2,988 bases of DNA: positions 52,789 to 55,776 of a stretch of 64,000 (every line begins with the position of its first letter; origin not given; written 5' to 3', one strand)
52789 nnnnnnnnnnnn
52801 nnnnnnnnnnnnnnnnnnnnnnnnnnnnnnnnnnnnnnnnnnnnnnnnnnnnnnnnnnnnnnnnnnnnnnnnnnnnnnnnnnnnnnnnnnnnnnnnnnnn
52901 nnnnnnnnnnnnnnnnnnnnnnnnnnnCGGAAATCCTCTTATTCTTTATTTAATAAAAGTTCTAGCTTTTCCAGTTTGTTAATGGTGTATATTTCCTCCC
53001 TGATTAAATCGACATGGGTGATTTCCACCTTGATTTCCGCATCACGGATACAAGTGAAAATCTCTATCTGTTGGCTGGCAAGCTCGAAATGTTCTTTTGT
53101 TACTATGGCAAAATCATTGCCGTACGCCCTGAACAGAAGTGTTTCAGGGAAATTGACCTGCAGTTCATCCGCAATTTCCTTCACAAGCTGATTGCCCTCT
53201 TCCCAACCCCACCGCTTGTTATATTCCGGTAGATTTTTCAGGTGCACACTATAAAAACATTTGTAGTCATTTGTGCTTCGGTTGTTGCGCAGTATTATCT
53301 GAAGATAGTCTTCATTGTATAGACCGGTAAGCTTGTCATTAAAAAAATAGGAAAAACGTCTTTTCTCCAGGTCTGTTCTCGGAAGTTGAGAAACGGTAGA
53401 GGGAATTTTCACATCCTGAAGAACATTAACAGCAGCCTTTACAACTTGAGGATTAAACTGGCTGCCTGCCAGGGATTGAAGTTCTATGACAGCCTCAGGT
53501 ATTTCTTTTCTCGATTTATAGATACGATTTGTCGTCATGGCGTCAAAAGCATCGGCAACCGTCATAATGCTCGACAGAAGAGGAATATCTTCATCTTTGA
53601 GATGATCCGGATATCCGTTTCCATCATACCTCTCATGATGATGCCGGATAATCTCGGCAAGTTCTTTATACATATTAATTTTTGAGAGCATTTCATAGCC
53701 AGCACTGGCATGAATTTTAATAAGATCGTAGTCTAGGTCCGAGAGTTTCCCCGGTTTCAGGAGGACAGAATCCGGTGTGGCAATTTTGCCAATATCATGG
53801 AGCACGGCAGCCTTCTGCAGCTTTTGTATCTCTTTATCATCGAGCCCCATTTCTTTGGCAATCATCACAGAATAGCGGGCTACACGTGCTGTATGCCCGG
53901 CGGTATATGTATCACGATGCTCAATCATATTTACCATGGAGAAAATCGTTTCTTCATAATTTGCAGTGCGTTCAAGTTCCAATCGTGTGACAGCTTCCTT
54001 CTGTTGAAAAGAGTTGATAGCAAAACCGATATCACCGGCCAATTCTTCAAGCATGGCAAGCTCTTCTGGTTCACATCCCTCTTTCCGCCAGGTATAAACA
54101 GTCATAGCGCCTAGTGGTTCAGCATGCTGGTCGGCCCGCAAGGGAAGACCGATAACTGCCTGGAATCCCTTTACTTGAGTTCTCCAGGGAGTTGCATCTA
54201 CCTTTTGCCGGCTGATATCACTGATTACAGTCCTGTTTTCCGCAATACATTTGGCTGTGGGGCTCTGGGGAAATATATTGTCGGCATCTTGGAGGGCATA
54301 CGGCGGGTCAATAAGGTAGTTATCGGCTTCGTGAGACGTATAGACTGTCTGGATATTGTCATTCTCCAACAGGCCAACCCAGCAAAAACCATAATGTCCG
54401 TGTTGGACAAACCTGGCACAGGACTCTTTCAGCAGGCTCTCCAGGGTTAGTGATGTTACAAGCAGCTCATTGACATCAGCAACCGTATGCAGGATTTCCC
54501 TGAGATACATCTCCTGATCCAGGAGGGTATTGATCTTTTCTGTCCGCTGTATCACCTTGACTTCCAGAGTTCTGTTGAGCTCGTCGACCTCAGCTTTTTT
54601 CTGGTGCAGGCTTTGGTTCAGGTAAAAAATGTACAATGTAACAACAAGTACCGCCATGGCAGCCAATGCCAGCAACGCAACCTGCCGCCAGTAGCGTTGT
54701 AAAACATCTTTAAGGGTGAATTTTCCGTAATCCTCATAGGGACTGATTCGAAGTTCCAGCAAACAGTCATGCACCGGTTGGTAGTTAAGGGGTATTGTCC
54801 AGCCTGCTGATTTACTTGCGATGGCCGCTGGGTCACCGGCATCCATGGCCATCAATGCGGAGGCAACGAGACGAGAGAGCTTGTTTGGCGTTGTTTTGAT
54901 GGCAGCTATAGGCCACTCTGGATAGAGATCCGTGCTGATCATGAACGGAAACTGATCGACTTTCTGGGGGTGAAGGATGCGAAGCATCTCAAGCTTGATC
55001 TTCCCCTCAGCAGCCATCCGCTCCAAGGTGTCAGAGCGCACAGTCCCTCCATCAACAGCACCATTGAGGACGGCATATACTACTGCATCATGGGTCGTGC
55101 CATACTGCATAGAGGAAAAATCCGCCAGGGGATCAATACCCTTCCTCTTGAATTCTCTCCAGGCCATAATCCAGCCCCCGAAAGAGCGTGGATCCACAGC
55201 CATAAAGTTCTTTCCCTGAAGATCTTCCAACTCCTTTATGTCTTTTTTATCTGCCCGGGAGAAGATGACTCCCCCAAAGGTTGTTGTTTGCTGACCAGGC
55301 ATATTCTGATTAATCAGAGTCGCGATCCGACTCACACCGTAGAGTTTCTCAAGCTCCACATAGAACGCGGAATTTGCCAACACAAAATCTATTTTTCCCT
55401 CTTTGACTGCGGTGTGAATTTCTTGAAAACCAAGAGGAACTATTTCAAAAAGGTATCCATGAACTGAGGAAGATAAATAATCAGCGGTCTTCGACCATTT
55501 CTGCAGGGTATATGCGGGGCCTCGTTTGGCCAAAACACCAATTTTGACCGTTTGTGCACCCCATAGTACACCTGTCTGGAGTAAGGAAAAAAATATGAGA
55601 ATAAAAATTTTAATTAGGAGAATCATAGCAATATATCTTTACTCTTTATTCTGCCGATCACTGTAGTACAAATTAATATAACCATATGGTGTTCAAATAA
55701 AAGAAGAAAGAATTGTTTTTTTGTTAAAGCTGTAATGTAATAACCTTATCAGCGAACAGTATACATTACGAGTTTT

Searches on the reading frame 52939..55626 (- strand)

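Call 22: search_protein_families(library=pfam, proteins=[window:52939-55626:-], max_evalue=0.001)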
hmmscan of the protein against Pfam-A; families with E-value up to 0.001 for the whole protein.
window:52939-55626:- (895 aa): 7 families
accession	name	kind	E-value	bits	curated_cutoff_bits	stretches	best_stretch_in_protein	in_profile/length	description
PF12974.12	Phosphonate-bd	-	1.7e-43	149.2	27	1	29-265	1-222/242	ABC transporter, phosphonate, periplasmic substrate-binding protein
PF13487.12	HD_5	-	1.4e-39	136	27.2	1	564-728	3-170/170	HD domain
PF01966.28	HD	-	4.6e-22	78.9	22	1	576-697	2-116/116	HD domain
PF13185.12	GAF_2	-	7.8e-12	46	28.6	1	393-537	2-135/136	GAF domain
PF00990.26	GGDEF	-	5.3e-08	33.2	23.8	1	763-849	3-94/161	Diguanylate cyclase, GGDEF domain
PF08668.18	HDOD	-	8.6e-05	22.6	22.9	0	573-665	93-195/196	HDOD domain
PF01590.32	GAF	-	0.00048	21.1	22.4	1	395-537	2-133/133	GAF domain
